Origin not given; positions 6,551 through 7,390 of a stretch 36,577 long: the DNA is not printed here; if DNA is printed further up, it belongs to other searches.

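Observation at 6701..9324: Three-gene starter cassette: Rv2949c-type chorismate pyruvate-lyase, stand-alone adenylating enzyme and stand-alone carrier protein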

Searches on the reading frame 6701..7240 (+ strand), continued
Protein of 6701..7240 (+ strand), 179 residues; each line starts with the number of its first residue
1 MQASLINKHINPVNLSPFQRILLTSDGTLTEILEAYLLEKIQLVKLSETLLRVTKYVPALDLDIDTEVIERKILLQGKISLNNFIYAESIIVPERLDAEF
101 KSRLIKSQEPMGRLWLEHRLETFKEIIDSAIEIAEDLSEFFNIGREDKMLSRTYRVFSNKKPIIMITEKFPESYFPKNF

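Call 16: find_related_loci(query=A1, collection=genome_contigs, flank=10000)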
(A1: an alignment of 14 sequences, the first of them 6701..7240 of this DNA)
Query A1 (179 aa) in genome_contigs; peptide patterns used: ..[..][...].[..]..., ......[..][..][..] (x = any residue, [..] = any of these).
148 stretches matched a pattern; 111 encode a relative of the query (tblastn E <= 1e-3); the best 80 are kept; 80 distinct loci.
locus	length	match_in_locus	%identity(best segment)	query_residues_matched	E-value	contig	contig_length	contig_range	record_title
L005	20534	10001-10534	84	1-178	2e-98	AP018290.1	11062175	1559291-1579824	Calothrix sp. NIES-4105 DNA, nearly complete genome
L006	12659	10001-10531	85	1-177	2e-97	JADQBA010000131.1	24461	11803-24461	MAG: Stigonema ocellatum SAG 48.90 = DSM 106950 isolate JP211 k141_36602, whole genome shotgun sequence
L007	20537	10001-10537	83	1-179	4e-97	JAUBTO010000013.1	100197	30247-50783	Microcoleus sp. C2D2 NODE_33_length_100197_cov_50.775729, whole genome shotgun sequence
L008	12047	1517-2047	84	1-177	1e-96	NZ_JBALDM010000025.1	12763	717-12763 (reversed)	MAG: Nostoc sp. isolate P2039 bin 23 NODE_1145_length_12763_cov_147.280786, whole genome shotgun sequence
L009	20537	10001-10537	82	1-179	1e-95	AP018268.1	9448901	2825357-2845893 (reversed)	Scytonema sp. NIES-4073 DNA, nearly complete genome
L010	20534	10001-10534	83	1-179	1e-95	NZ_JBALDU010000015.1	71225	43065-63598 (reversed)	MAG: Nostoc sp. isolate P2164 bin 3 NODE_243_length_71225_cov_16.074821, whole genome shotgun sequence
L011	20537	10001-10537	82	1-179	1e-93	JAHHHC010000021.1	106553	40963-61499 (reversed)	MAG: Desmonostoc vinosum HA7617-LM4 scaffold_69_c1, whole genome shotgun sequence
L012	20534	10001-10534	81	1-178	2e-92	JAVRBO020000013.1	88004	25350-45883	MAG: Nostoc sp. ChiSLP01 Nostoc_sp_ChiSLP01_13, whole genome shotgun sequence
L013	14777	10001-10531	80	1-177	1e-92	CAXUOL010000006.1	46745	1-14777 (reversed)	MAG TPA_asm: uncultured Nostoc sp. isolate public_SRR14722285_metawrap_bin.1 genome assembly, contig: public_SRR14722285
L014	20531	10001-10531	79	1-177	4e-92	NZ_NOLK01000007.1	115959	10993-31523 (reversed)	Nostoc sp. 'Peltigera membranacea cyanobiont' 232 scaffold7, whole genome shotgun sequence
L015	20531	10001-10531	79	1-177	2e-91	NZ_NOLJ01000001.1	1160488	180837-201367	Nostoc sp. 'Peltigera membranacea cyanobiont' 210A scaffold1, whole genome shotgun sequence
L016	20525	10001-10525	79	1-175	2e-91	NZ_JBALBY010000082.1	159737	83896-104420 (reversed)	MAG: Nostoc sp. isolate P10160 bin 1 NODE_5_length_159737_cov_57.056664, whole genome shotgun sequence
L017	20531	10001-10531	80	1-177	2e-90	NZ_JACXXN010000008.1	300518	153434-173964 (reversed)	Nostoc sp. MG11 NODE_8_length_300518_cov_8.334025, whole genome shotgun sequence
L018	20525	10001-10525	78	1-175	6e-90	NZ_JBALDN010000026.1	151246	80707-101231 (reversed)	MAG: Nostoc sp. isolate P2081 bin 11 NODE_55_length_151246_cov_129.993900, whole genome shotgun sequence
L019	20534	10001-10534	75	1-178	1e-87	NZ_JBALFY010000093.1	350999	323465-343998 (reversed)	MAG: Nostoc sp. isolate S62 bin 9 NODE_3_length_350999_cov_32.503474, whole genome shotgun sequence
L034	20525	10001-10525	67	1-175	7e-75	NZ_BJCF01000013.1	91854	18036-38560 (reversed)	Dolichospermum planctonicum strain NIES-80 sequence013, whole genome shotgun sequence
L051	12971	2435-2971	59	1-179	7e-69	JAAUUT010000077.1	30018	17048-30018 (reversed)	MAG: Candidatus Gracilibacteria bacterium isolate SU_1_2 NODE_218_length_30018_cov_10.095915, whole genome shotgun seque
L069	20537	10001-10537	53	1-179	1e-60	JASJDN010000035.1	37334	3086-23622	MAG: Crocosphaera sp. isolate MO_188.B44 MO_188.c_613, whole genome shotgun sequence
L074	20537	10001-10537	54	1-179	8e-59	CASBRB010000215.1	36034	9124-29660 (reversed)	MAG: uncultured cyanobacterium isolate PMM_0019 genome assembly, contig: PMM_0019_000000000215, whole genome shotgun seq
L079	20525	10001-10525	55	1-175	6e-57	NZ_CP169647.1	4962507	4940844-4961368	Microcystis sp. BLCC-F210 chromosome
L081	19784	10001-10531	51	4-179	1e-56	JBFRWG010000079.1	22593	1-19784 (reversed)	MAG: Crocosphaera sp. isolate 06_in_wi_poop_bin.3 06InWiPooB3_c_000001324076, whole genome shotgun sequence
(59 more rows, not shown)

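Call 28: search_protein_families(library=pfam, proteins=[L079:3059-4372:-, L079:4703-6121:-, L079:6359-6946:+, L079:7057-9594:+, L079:10586-11611:+, L079:11677-12369:+, L079:12428-16822:+, L079:17048-18085:+, L079:18088-19305:+, L079:1603-2955:-], max_evalue=0.0001)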
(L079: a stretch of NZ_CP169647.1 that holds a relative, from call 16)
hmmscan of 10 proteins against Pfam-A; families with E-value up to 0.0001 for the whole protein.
L079:3059-4372:- (437 aa): 2 families
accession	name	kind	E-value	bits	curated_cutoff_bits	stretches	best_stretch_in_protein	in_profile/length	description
PF04055.27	Radical_SAM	-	3.1e-23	83.2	29.5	1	45-220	1-164/166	Radical SAM superfamily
PF06969.22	HemN_C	-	4.6e-06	27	24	1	355-419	1-66/67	HemN C-terminal domain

L079:4703-6121:- (472 aa): 2 families
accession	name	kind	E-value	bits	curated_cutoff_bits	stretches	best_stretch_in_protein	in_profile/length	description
PF00501.34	AMP-binding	-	2.4e-30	106.1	29.9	1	126-332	158-383/384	AMP-binding enzyme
PF13193.12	AMP-binding_C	-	4.6e-06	27.9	24.5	1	385-459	2-76/76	AMP-binding enzyme C-terminal domain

L079:6359-6946:+ (195 aa): 0 families

L079:7057-9594:+ (845 aa): 4 families
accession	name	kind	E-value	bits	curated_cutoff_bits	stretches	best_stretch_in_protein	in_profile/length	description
PF00884.28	Sulfatase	-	6e-37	128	25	1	222-661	1-301/301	Sulfatase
PF13385.13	Laminin_G_3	-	1.6e-30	106.7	27.6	1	15-163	1-151/151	Concanavalin A-like lectin/glucanases superfamily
PF16347.10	SGSH_C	-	1.1e-15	58.5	29.3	1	619-768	11-151/154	N-sulphoglucosamine sulphohydrolase, C-terminal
PF01663.27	Phosphodiest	-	3.1e-09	37.3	23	1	226-320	3-90/342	Type I phosphodiesterase / nucleotide pyrophosphatase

L079:10586-11611:+ (341 aa): 2 families
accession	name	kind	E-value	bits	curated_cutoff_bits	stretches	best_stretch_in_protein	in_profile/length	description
PF00891.24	Methyltransf_2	-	1.5e-38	132.7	22.3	1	117-322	1-210/210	O-methyltransferase domain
PF08100.18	Dimerisation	-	8.3e-16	58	25.6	1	16-94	7-90/93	O-methyltransferase dimerisation domain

L079:11677-12369:+ (230 aa): 1 family
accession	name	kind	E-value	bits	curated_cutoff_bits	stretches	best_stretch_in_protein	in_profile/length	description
PF01255.24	Prenyltransf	-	1.6e-63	214.6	27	1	16-229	1-219/219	Putative undecaprenyl diphosphate synthase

L079:12428-16822:+ (1464 aa): 10 families
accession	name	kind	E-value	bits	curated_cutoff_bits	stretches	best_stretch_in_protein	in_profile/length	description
PF00501.34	AMP-binding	-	2.1e-84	284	29.9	1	9-375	1-384/384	AMP-binding enzyme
PF00668.25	Condensation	-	1.6e-70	238.6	30.6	1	1038-1462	4-434/456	Condensation domain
PF08242.18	Methyltransf_12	-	4.4e-16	59.8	30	1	545-644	1-98/98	Methyltransferase domain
PF00550.31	PP-binding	-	9.8e-16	58.2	20.8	1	952-1015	2-67/67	Phosphopantetheine attachment site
PF13847.12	Methyltransf_31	-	9.2e-15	55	27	1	542-663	5-126/145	Methyltransferase domain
PF13649.12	Methyltransf_25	-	3.4e-12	47.3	27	1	544-642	1-97/97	Methyltransferase domain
PF08241.18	Methyltransf_11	-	9.7e-12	45.8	21.2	1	545-645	1-94/95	Methyltransferase domain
PF13193.12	AMP-binding_C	-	1.4e-09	39.1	24.5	0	432-476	1-44/76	AMP-binding enzyme C-terminal domain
PF13489.12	Methyltransf_23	-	1.4e-08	35.1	27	1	531-650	11-120/164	Methyltransferase domain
PF01209.24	Ubie_methyltran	-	4.2e-05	23.5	20.1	1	527-649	34-154/233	ubiE/COQ5 methyltransferase family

L079:17048-18085:+ (345 aa): 2 families
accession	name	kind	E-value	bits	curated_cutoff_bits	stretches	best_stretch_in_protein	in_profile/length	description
PF00891.24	Methyltransf_2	-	5.7e-42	143.9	22.3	1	117-322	1-210/210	O-methyltransferase domain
PF08100.18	Dimerisation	-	3.4e-15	56.1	25.6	1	18-94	9-90/93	O-methyltransferase dimerisation domain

L079:18088-19305:+ (405 aa): 5 families
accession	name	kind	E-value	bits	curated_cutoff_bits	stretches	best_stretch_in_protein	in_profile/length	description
PF07993.18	NAD_binding_4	-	1.2e-65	221.6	20.1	1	43-281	1-258/258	Male sterility protein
PF01370.27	Epimerase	-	7.3e-13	48.9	20.9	1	41-252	1-189/240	NAD dependent epimerase/dehydratase family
PF01073.25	3Beta_HSD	-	5.3e-09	35.9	22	1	43-249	2-197/280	3-beta hydroxysteroid dehydrogenase/isomerase family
PF16363.11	GDP_Man_Dehyd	-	1.5e-05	25.1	27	1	43-226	2-176/332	GDP-mannose 4,6 dehydratase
PF02719.21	Polysacc_synt_2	-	4.7e-05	23.2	20.2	1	41-173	1-128/293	Polysaccharide biosynthesis protein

L079:1603-2955:- (450 aa): 1 family
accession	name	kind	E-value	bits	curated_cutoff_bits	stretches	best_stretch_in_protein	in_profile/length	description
PF13469.12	Sulfotransfer_3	-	1.4e-24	88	27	1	172-398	1-214/216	Sulfotransferase family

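Call 29: search_protein_families(library=pfam, proteins=[L034:3537-4601:-, L034:5250-6737:+, L034:7107-8399:+, L034:8415-9926:+, L034:10576-11289:+, L034:11352-13136:+, L034:13211-14080:+, L034:14110-17040:+, L034:17172-17738:+, L034:18143-19504:+], max_evalue=0.0001)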
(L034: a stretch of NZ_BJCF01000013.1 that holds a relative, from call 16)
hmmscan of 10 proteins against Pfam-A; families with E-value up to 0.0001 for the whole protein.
L034:3537-4601:- (354 aa): 1 family
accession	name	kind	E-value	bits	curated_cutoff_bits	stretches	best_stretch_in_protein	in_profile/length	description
PF00884.28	Sulfatase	-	3.5e-17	63.1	25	1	33-251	20-187/301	Sulfatase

L034:5250-6737:+ (495 aa): 2 families
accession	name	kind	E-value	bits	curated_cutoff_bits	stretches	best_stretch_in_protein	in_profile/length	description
PF00501.34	AMP-binding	-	2.8e-31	109.1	29.9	1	115-347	139-383/384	AMP-binding enzyme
PF13193.12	AMP-binding_C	-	8.8e-08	33.4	24.5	1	400-474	2-76/76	AMP-binding enzyme C-terminal domain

L034:7107-8399:+ (430 aa): 2 families
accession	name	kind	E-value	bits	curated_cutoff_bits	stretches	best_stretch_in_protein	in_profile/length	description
PF04055.27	Radical_SAM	-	2.2e-25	90.2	29.5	1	46-222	1-164/166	Radical SAM superfamily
PF06969.22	HemN_C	-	3.1e-07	30.8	24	1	352-413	4-66/67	HemN C-terminal domain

L034:8415-9926:+ (503 aa): 2 families
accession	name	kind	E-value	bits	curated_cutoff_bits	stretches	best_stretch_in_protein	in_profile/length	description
PF13469.12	Sulfotransfer_3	-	3.5e-28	99.8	27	1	224-449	1-213/216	Sulfotransferase family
PF00685.33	Sulfotransfer_1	-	3.8e-07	30.2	22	1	224-459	3-193/255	Sulfotransferase domain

L034:10576-11289:+ (237 aa): 1 family
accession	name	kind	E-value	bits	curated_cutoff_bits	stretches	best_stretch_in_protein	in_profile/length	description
PF03567.20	Sulfotransfer_2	-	1.5e-16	61.7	22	1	2-215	4-251/252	Sulfotransferase family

L034:11352-13136:+ (594 aa): 3 families
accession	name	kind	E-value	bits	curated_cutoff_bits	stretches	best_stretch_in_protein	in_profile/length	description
PF02776.23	TPP_enzyme_N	-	2.7e-38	130.8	26.8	1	21-134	2-112/119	Thiamine pyrophosphate enzyme, N-terminal TPP binding domain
PF02775.26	TPP_enzyme_C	-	6e-30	104.5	21.9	1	434-581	1-151/151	Thiamine pyrophosphate enzyme, C-terminal TPP binding domain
PF00205.28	TPP_enzyme_M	-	2.7e-23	82.6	30.4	1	226-358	4-137/137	Thiamine pyrophosphate enzyme, central domain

L034:13211-14080:+ (289 aa): 1 family
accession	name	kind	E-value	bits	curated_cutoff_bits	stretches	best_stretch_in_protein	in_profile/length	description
PF00685.33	Sulfotransfer_1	-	6e-12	45.9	22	1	7-283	3-252/255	Sulfotransferase domain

L034:14110-17040:+ (976 aa): 7 families
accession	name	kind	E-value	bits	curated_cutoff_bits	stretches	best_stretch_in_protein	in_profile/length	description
PF00668.25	Condensation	-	1.6e-94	317.6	30.6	1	437-873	3-450/456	Condensation domain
PF07993.18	NAD_binding_4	-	5.1e-68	229.4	20.1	1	39-276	1-258/258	Male sterility protein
PF01370.27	Epimerase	-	5.4e-13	49.3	20.9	1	37-234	1-179/240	NAD dependent epimerase/dehydratase family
PF01073.25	3Beta_HSD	-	9.2e-10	38.4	22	1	39-239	2-192/280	3-beta hydroxysteroid dehydrogenase/isomerase family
PF00550.31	PP-binding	-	3e-09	37.5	20.8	1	896-966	2-66/67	Phosphopantetheine attachment site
PF02719.21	Polysacc_synt_2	-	1.7e-05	24.6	20.2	1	37-169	1-128/293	Polysaccharide biosynthesis protein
PF16363.11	GDP_Man_Dehyd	-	3.5e-05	23.9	27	1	39-231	2-186/332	GDP-mannose 4,6 dehydratase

L034:17172-17738:+ (188 aa): 3 families
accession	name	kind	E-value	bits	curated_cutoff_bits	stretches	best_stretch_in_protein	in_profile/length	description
PF01583.26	APS_kinase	-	2.2e-63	213.3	21.1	1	5-151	2-151/152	Adenylylsulphate kinase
PF13671.12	AAA_33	-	5.3e-08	33.7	27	1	9-119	3-116/143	AAA domain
PF08433.16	KTI12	-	1.3e-05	25.3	22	1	10-119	6-117/271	Chromatin associated protein KTI12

L034:18143-19504:+ (453 aa): 2 families
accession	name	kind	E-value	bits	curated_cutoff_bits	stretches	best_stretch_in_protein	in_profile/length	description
PF01943.22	Polysacc_synt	-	3e-12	47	28.2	1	20-296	3-271/274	Polysaccharide biosynthesis protein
PF01554.23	MatE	-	8.3e-08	32.5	24.9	1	241-395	3-159/161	MatE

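Call 50: predict_structure(alignment_id=A1)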
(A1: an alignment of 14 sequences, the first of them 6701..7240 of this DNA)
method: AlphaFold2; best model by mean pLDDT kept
length: 179 residues; sequences in the alignment: 14
mean_pLDDT: 72.7   pTM: 0.69
mean pLDDT of the five models: 72.7, 60.8, 56.0, 56.0, 54.5
residues with pLDDT >= 90: 22; 70-90: 85; 50-70: 42; < 50: 30
segments of 3 or more residues with pLDDT < 50: 1-12, 24-28, 78-81
pLDDT, mean of each block of 10 residues (from residue 1): 37 51 49 52 75 89 91 66 76 86 75 67 79 89 89 84 88 64
secondary structure, 60 per line:
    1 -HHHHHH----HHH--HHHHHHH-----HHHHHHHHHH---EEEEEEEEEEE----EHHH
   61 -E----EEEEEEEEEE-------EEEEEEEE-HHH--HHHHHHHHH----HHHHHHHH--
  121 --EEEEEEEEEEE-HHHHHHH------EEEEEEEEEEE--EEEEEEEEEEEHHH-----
elements in order: H2-7 H17-23 H29-38 E42-52 E67-76 E84-91 H98-106 H111-118 E123-133 H135-141 E148-158 E161-171

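Call 53: search_protein_families(library=pfam, proteins=[L074:8797-9894:+, L074:12442-15000:+, L074:15043-16767:+, L074:16844-18046:+, L074:18088-19422:+, L074:19752-20369:+, L074:6409-7992:-, L074:4755-6383:-, L074:983-2758:+, L074:2716-3468:+], max_evalue=0.0001)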
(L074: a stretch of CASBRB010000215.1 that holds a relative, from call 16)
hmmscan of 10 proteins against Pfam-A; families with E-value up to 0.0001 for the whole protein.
L074:8797-9894:+ (365 aa): 3 families
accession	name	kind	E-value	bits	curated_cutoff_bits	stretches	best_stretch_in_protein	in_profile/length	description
PF00793.26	DAHP_synth_1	-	1.1e-85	287.2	25.5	1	91-334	7-261/270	DAHP synthetase I family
PF18152.6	DAHP_snth_FXD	-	1.5e-17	63.6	27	1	1-67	1-66/67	DAHP synthase ferredoxin-like domain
PF03102.20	NeuB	-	3.6e-09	36.9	22.1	1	157-341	61-236/241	NeuB family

L074:12442-15000:+ (852 aa): 3 families
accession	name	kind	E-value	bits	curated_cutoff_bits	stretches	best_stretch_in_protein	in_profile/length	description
PF00668.25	Condensation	-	1.2e-107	360.9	30.6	1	39-482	3-456/456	Condensation domain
PF00975.26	Thioesterase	-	5.2e-25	89.4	26.4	1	592-839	2-223/226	Thioesterase domain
PF00550.31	PP-binding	-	1.1e-14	54.9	20.8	1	506-567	2-65/67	Phosphopantetheine attachment site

L074:15043-16767:+ (574 aa): 4 families
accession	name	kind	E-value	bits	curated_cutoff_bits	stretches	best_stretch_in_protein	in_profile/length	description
PF04820.20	Trp_halogenase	-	1.7e-08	34.2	21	1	106-344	149-350/458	Tryptophan halogenase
PF01494.25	FAD_binding_3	-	1.5e-05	24.8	22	1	5-214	1-198/349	FAD binding domain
PF01266.30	DAO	-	2.8e-05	24.2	27.9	0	7-38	1-30/353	FAD dependent oxidoreductase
PF05834.18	Lycopene_cycl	-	3.3e-05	23.6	23.4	0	7-38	1-32/380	Lycopene cyclase protein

L074:16844-18046:+ (400 aa): 1 family
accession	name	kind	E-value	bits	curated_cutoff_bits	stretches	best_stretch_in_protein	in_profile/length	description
PF01494.25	FAD_binding_3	-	2.6e-69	234.5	22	1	8-349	1-348/349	FAD binding domain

L074:18088-19422:+ (444 aa): 5 families
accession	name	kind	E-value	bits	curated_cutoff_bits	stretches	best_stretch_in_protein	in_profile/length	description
PF07883.17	Cupin_2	-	4.4e-21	74.8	27.2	2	54-115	4-65/70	Cupin domain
PF11699.14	CENP-C_C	-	4.5e-09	36.9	29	1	327-385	23-81/85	Mif2/CENP-C like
PF05899.18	Cupin_3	-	5.5e-08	32.8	23.5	0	322-375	10-64/74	EutQ-like cupin domain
PF02311.25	AraC_binding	-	1.3e-07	31.9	21.1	0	61-119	17-76/135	AraC-like ligand binding domain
PF00190.28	Cupin_1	-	7.4e-06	26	22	0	46-114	32-107/151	Cupin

L074:19752-20369:+ (205 aa): 5 families
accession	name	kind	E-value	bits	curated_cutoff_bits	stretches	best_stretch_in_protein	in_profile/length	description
PF13409.12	GST_N_2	-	1.7e-15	57.8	25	1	10-76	3-69/70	Glutathione S-transferase, N-terminal domain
PF02798.26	GST_N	-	1.3e-14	54.7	20.9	1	9-75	10-75/76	Glutathione S-transferase, N-terminal domain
PF00043.30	GST_C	-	6.2e-11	42.8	20.7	1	124-191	23-93/93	Glutathione S-transferase, C-terminal domain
PF13417.12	GST_N_3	-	3.5e-10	40.5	22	1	10-77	8-70/75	Glutathione S-transferase, N-terminal domain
PF13410.11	GST_C_2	-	2.1e-05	25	24.9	1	123-186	2-69/69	Glutathione S-transferase, C-terminal domain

L074:6409-7992:- (527 aa): 3 families
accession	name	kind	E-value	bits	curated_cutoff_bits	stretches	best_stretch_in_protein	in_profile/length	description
PF00931.28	NB-ARC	-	1e-10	41.8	23.5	1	113-221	6-118/248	NB-ARC domain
PF05729.18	NACHT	-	5.5e-06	26.7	26.7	1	133-242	9-116/167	NACHT domain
PF13401.12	AAA_22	-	7e-05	23.6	27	0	123-218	4-97/130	AAA domain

L074:4755-6383:- (542 aa): 9 families
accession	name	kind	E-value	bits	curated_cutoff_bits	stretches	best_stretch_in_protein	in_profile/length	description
PF00069.31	Pkinase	-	3.2e-27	96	31.7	1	119-286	71-257/263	Protein kinase domain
PF07714.23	PK_Tyr_Ser-Thr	-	2.8e-10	40.4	23.1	1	69-281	32-249/258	Protein tyrosine and serine/threonine kinase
PF01636.29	APH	-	8.5e-09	35.9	23.2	0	167-196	170-200/239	Phosphotransferase enzyme family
PF03109.22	ABC1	-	2e-07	30.8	22.9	1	121-194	143-215/244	ABC1 atypical kinase-like domain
PF13424.12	TPR_12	-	3.2e-07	30.9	30.1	1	449-483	41-75/77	Tetratricopeptide repeat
PF01163.29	RIO1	-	1.2e-06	28.7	22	1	119-191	79-149/187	RIO domain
PF07719.23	TPR_2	-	3.9e-06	27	27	1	454-485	2-33/34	Tetratricopeptide repeat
PF17874.7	TPR_MalT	-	5.2e-06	26.4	45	1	376-515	40-184/336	MalT-like TPR region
PF13374.12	TPR_10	-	2e-05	24.9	27.5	1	453-482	2-31/42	Tetratricopeptide repeat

L074:983-2758:+ (591 aa): 0 families

L074:2716-3468:+ (250 aa): 1 family
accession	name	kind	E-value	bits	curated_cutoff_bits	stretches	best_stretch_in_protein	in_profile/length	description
PF08852.17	DUF1822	-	1.2e-23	84.3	25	1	100-249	188-370/370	Protein of unknown function (DUF1822)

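Call 55: fold_search(model_id=the predicted structure, library=pdb)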
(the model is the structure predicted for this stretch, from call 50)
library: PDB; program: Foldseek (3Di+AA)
matches with E <= 10: 996; with E <= 0.001: 53
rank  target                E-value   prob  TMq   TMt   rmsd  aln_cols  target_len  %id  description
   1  2nwi_F                3.3e-12  1.00  0.68  0.76   4.1       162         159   29  Crystal structure of protein AF1396 from Archaeoglobus fulgidus, Pfam DUF98 (released 2006-11-21)
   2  2nwi_A                6.3e-12  1.00  0.69  0.76   4.2       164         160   29  Crystal structure of protein AF1396 from Archaeoglobus fulgidus, Pfam DUF98 (released 2006-11-21)
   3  2nwi_B                1.1e-10  1.00  0.67  0.77   4.2       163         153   28  Crystal structure of protein AF1396 from Archaeoglobus fulgidus, Pfam DUF98 (released 2006-11-21)
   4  4zsk_B                8.7e-07  1.00  0.63  0.67   4.1       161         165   11  Crystal structure of the effector-binding domain of DasR (DasR-EBD) in complex with N-acetylglucosamine-6-phosphate (released 2016-06-08)
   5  4zsi_A                2.6e-06  1.00  0.61  0.65   4.2       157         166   11  Crystal structure of the effector-binding domain of DasR (DasR-EBD) in complex with glucosamine-6-phosphate (released 2016-06-08)
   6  4zsi_B                3.7e-06  1.00  0.64  0.69   3.8       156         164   12  Crystal structure of the effector-binding domain of DasR (DasR-EBD) in complex with glucosamine-6-phosphate (released 2016-06-08)
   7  2p19_A                5.2e-06  1.00  0.55  0.65   5.1       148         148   12  Crystal structure of bacterial regulatory protein of gntR family from Corynebacterium glutamicum (released 2007-05-22)
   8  3cnv_C                6.5e-06  1.00  0.55  0.60   4.4       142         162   13  Crystal structure of the ligand-binding domain of a putative GntR-family transcriptional regulator from Bordetella bro (released 2008-04-29)
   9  3cnv_D                7.8e-06  1.00  0.58  0.65   4.0       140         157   13  Crystal structure of the ligand-binding domain of a putative GntR-family transcriptional regulator from Bordetella bro (released 2008-04-29)
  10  4zsb                  8.7e-06  1.00  0.58  0.63   4.5       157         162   11  Crystal structure of the ligand-free effector-binding domain of DasR (DasR-EBD) (released 2016-06-08)
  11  4zs8_A                9.2e-06  1.00  0.58  0.46   4.5       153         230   12  Crystal structure of ligand-free, full length DasR (released 2016-06-08)
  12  3ddv_B                9.2e-06  1.00  0.50  0.63   6.1       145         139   14  The crystal structure of the transcriptional regulator (GntR family) from Enterococcus faecalis V583 (released 2008-10-07)
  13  9i0v_A                9.8e-06  1.00  0.60  0.47   4.6       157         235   11  Crystal structure of DasR in complex with a synthetic DasR-binding RNA aptamer (released 2026-01-28)
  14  3cnv_B                1.6e-05  1.00  0.56  0.62   4.3       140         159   13  Crystal structure of the ligand-binding domain of a putative GntR-family transcriptional regulator from Bordetella bro (released 2008-04-29)
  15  4zs8_B                1.6e-05  1.00  0.57  0.46   4.6       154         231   12  Crystal structure of ligand-free, full length DasR (released 2016-06-08)
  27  1fw9                  4.9e-05  1.00  0.52  0.56   5.7       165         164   20  CHORISMATE LYASE WITH BOUND PRODUCT (released 2001-03-22)
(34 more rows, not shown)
